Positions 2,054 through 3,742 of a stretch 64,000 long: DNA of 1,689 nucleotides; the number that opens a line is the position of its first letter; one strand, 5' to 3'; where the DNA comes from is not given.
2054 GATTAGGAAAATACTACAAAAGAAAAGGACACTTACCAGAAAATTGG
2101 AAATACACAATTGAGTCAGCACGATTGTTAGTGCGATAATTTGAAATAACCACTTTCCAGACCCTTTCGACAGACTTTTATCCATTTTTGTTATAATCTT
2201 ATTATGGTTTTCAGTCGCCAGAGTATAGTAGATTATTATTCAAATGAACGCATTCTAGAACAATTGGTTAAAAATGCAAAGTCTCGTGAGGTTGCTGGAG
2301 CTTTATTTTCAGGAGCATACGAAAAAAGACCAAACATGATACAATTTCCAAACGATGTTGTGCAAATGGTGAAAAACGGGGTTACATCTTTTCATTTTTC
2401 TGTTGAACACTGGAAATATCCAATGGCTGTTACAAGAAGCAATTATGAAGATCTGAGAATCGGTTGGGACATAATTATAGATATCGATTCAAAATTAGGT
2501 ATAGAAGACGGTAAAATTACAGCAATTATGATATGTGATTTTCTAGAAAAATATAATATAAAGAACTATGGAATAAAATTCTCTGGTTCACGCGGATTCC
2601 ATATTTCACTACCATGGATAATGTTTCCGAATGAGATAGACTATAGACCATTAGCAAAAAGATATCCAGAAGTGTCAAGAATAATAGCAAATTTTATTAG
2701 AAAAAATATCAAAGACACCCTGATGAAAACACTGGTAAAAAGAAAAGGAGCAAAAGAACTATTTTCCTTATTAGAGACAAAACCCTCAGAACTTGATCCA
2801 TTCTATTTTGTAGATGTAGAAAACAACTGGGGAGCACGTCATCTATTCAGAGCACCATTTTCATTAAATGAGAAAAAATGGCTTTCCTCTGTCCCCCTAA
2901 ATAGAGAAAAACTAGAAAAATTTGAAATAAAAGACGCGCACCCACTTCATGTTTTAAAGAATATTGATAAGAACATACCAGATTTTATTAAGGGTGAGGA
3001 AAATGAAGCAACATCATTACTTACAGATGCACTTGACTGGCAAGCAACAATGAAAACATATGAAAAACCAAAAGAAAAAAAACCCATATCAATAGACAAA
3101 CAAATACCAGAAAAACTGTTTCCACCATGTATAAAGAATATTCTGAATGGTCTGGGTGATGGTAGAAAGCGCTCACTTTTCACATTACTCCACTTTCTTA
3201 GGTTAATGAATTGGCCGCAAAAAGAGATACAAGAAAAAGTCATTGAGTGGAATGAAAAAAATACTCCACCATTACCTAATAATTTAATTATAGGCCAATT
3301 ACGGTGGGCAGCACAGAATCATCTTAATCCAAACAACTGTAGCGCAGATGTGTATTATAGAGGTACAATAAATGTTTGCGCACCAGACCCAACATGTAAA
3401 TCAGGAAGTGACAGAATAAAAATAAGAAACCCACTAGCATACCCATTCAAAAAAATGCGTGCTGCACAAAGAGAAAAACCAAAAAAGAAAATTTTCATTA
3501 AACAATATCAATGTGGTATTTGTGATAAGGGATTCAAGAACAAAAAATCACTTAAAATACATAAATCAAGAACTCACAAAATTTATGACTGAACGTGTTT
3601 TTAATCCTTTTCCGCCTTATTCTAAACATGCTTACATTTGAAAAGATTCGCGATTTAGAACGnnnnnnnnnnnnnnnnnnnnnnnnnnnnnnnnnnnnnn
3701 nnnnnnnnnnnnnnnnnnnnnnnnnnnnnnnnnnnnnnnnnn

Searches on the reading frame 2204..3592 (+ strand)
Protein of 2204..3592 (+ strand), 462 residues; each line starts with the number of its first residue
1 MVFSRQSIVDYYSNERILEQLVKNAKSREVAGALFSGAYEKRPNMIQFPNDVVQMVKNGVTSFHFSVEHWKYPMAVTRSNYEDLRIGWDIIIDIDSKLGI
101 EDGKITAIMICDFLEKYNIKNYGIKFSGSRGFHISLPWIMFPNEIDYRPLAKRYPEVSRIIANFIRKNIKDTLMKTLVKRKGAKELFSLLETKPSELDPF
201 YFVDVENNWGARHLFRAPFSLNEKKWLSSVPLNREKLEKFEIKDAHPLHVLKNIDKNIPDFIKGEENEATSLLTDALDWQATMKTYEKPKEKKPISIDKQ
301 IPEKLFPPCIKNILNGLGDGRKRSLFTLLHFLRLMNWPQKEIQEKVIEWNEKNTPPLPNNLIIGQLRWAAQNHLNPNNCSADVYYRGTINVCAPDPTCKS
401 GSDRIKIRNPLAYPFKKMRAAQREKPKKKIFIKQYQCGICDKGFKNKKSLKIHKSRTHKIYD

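Call 97: search_protein_families(library=pfam, max_evalue=0.001, proteins=[window:2204-3592:+])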
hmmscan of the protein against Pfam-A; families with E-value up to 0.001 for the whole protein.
window:2204-3592:+ (462 aa): 3 families
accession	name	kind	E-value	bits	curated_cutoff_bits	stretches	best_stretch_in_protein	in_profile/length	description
PF01896.25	DNA_primase_S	-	1.1e-06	29.6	26.8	1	103-233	24-162/163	DNA primase small subunit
PF04104.19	DNA_primase_lrg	-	2.7e-05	24.1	22.4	1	246-333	47-138/266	Eukaryotic and archaeal DNA primase, large subunit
PF00096.32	zf-C2H2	-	8.8e-05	23.2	25.2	1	435-458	1-23/23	Zinc finger, C2H2 type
